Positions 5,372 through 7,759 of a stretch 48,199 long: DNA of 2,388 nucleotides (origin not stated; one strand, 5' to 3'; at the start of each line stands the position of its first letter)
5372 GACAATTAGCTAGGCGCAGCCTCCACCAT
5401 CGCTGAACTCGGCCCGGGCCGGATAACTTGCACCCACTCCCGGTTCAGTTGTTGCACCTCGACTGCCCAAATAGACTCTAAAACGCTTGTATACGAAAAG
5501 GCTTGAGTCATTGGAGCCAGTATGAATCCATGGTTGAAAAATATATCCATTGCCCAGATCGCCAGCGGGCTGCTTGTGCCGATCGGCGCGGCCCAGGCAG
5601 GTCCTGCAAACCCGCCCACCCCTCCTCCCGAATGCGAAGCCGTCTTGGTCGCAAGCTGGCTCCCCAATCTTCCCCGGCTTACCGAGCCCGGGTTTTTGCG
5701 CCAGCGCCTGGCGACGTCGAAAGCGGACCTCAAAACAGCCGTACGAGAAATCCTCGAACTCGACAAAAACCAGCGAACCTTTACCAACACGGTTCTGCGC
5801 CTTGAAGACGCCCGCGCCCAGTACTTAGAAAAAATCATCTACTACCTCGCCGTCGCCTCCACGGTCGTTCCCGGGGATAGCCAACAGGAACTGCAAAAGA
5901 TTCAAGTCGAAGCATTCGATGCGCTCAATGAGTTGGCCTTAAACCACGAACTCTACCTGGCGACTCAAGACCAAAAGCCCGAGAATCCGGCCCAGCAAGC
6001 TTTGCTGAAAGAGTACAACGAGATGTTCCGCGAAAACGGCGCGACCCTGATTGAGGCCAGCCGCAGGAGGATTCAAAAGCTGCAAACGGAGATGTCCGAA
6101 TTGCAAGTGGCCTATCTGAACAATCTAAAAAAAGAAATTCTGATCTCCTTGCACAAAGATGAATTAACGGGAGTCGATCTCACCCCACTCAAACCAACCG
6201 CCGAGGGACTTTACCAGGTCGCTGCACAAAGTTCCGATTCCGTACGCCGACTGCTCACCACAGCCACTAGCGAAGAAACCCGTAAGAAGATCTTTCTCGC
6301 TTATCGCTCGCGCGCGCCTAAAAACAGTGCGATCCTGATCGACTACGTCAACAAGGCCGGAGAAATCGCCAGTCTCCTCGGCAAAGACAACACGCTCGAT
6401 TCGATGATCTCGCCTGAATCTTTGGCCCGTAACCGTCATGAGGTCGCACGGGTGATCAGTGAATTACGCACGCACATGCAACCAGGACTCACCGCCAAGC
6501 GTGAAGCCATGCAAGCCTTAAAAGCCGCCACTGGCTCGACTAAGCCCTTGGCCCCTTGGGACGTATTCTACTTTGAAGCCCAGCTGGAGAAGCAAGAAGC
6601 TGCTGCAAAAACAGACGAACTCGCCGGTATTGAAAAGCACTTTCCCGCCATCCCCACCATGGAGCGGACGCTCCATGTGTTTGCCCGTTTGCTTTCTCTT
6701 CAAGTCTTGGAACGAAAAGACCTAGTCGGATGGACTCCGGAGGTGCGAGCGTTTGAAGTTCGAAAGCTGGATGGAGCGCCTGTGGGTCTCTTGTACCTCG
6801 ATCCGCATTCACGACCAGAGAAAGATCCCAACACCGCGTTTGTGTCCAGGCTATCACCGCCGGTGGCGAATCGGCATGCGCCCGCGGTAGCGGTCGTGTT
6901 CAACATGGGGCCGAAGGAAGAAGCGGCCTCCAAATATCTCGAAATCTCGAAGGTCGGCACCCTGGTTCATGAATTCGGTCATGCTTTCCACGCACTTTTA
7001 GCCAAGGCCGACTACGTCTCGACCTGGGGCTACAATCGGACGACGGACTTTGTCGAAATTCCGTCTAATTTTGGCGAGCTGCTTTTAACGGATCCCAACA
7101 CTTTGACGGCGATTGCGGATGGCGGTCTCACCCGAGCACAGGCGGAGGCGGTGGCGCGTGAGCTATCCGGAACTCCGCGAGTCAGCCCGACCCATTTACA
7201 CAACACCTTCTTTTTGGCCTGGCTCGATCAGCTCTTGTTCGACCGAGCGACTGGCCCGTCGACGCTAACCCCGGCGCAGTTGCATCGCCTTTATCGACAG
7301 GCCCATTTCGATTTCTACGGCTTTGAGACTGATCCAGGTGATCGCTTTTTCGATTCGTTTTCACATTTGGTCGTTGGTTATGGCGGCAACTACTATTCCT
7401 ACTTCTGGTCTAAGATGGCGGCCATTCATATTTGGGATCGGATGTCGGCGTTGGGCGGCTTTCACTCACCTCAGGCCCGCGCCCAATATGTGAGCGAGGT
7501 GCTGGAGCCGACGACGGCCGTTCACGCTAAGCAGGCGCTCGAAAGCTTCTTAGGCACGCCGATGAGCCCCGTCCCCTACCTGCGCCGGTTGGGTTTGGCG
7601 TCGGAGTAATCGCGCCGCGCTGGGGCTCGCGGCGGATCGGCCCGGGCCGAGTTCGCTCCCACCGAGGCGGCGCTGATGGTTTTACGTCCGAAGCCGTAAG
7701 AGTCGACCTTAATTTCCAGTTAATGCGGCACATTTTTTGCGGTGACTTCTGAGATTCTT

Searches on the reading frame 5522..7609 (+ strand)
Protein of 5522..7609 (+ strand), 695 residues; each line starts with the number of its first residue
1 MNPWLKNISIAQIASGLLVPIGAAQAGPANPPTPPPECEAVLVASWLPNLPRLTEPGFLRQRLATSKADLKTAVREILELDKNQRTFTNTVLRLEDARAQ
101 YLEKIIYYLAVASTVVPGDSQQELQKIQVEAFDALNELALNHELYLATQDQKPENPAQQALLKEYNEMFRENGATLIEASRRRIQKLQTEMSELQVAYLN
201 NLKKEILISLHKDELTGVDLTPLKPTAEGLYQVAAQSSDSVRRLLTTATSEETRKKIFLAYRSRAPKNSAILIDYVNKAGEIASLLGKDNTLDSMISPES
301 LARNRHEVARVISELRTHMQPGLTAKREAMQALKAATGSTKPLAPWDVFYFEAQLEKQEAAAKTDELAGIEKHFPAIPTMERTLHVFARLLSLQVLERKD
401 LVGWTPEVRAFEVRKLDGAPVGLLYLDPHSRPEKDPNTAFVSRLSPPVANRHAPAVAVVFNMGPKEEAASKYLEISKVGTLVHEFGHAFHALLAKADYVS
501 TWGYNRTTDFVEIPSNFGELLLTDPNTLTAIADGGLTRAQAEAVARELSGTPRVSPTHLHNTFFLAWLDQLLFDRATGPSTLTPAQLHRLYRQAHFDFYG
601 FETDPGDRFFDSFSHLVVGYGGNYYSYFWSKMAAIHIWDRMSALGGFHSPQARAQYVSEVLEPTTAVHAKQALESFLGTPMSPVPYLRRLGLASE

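Call 14: search_protein_families(library=ncbifam, proteins=[window:5522-7609:+], max_evalue=0.00001)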
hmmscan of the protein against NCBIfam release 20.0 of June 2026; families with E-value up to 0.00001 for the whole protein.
window:5522-7609:+ (695 aa): 3 families
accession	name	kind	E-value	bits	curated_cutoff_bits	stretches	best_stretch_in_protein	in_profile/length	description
NF008159.0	PRK10911.1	equivalog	3.7e-29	101.5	927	1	164-652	132-639/680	oligopeptidase A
NF007624.0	PRK10280.1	equivalog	5.7e-23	81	944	1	79-646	47-634/681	peptidyl-dipeptidase Dcp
TIGR00181.1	pepF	equivalog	3.9e-07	29.3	490.55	1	475-524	375-423/591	oligoendopeptidase F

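Call 48: find_homologous_proteins(query=window:5522-7609:+, max_evalue=1e-50)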
Query window:5522-7609:+ (695 aa): 2 proteins with E <= 1e-50 among 8000 candidates.
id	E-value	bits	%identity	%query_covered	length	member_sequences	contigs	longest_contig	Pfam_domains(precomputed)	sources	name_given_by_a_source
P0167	0.0e+0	1559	100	100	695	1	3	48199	PF01432.27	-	-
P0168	0.0e+0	1374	88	100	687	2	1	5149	PF01432.27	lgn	-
